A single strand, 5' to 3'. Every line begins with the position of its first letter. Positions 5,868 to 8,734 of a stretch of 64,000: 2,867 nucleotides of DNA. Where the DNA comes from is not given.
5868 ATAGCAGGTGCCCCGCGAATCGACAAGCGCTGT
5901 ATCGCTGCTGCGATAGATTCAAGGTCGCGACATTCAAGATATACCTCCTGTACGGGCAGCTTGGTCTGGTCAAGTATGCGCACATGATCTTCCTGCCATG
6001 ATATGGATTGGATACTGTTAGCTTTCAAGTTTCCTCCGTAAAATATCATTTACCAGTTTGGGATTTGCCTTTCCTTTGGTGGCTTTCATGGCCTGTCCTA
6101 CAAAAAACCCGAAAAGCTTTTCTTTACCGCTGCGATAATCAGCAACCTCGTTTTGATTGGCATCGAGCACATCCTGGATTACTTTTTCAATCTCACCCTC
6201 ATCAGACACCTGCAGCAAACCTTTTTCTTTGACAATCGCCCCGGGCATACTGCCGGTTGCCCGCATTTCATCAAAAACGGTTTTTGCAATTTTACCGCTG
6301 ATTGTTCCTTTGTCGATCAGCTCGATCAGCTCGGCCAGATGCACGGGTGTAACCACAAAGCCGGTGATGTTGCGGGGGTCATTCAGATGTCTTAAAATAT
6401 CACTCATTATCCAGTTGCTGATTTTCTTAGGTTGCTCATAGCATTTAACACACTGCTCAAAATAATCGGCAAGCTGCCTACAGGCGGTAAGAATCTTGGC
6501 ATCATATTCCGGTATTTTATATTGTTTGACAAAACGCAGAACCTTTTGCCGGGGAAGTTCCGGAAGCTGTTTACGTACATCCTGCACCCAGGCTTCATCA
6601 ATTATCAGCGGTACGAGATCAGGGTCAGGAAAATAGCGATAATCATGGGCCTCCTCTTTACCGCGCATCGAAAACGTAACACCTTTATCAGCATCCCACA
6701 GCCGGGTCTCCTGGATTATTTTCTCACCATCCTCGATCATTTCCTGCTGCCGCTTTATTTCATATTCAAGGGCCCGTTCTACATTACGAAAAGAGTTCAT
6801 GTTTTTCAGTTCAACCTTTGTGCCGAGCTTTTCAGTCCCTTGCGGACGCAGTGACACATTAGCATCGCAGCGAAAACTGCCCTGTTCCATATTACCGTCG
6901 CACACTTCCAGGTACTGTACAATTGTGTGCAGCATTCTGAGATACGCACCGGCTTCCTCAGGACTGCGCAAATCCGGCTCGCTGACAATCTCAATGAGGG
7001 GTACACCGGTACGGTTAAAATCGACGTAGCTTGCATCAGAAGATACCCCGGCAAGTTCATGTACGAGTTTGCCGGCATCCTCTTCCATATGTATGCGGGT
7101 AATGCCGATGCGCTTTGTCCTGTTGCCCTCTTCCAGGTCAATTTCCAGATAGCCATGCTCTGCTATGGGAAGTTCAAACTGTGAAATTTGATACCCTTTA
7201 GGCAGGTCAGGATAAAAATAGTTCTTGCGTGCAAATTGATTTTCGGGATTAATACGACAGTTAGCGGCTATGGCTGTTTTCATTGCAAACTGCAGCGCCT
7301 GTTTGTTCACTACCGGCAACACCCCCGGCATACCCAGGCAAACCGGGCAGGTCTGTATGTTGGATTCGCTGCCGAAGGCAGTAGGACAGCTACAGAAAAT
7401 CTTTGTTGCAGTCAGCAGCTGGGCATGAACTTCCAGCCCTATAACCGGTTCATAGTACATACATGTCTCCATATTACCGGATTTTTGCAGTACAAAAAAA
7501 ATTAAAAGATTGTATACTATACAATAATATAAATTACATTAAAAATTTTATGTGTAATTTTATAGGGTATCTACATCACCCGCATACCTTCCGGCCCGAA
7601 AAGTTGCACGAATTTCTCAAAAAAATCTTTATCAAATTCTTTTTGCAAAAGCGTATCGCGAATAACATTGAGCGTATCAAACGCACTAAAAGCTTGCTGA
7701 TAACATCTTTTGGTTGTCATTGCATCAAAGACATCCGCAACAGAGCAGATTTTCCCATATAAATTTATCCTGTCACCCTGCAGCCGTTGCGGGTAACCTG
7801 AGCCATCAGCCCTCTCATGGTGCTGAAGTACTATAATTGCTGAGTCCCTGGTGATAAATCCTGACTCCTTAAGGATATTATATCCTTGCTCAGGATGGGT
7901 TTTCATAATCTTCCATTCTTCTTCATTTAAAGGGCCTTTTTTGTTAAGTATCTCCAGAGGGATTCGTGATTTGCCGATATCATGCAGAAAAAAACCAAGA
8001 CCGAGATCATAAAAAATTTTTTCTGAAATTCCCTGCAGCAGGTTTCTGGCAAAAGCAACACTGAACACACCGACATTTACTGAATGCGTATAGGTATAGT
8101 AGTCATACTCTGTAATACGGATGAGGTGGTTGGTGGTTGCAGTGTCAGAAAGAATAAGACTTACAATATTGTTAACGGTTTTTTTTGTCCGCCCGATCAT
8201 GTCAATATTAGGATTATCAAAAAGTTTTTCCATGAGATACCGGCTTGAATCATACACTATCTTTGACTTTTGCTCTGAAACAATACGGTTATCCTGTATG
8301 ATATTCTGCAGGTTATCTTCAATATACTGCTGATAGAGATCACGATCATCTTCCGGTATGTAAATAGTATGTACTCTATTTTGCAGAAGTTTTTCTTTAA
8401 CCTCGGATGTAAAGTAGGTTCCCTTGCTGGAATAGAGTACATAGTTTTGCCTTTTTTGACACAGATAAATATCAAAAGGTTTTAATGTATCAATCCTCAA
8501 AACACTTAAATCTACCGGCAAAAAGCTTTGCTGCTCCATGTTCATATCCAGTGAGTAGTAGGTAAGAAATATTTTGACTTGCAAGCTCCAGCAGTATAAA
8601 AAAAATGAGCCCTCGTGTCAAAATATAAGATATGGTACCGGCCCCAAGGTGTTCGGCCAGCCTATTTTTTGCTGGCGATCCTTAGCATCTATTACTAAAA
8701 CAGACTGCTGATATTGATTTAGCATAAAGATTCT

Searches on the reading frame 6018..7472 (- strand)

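Call 23: search_protein_families(library=pfam, proteins=[window:6018-7472:-], max_evalue=0.000001)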
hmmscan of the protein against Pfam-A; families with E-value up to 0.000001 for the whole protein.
window:6018-7472:- (484 aa): 2 families
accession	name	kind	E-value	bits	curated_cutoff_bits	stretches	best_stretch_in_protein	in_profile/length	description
PF02934.20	GatB_N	-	1e-126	422.2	23.4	1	10-297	2-277/277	GatB/GatE catalytic domain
PF02637.23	GatB_Yqey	-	5.4e-55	185.8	27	1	336-482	1-148/148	GatB domain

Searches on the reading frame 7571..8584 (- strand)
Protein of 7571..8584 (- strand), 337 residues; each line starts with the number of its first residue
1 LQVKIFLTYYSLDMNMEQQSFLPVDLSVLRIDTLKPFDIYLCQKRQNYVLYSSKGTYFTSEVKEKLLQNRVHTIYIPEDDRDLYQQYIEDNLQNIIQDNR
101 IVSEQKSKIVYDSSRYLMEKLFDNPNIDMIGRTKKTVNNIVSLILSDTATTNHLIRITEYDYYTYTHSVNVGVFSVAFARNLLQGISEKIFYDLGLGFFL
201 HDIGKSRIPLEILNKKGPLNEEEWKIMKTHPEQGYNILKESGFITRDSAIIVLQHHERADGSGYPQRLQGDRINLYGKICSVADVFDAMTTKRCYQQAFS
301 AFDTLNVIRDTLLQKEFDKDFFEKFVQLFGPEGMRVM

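Call 23: search_protein_families(library=pfam, proteins=[window:7571-8584:-], max_evalue=0.000001)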
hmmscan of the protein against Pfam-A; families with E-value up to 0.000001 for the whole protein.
window:7571-8584:- (337 aa): 2 families
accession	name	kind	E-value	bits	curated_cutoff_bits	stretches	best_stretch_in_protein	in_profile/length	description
PF13487.12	HD_5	-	3.3e-25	89.2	27.2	1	198-318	46-167/170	HD domain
PF01966.28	HD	-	1.4e-15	58.1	22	1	164-289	1-116/116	HD domain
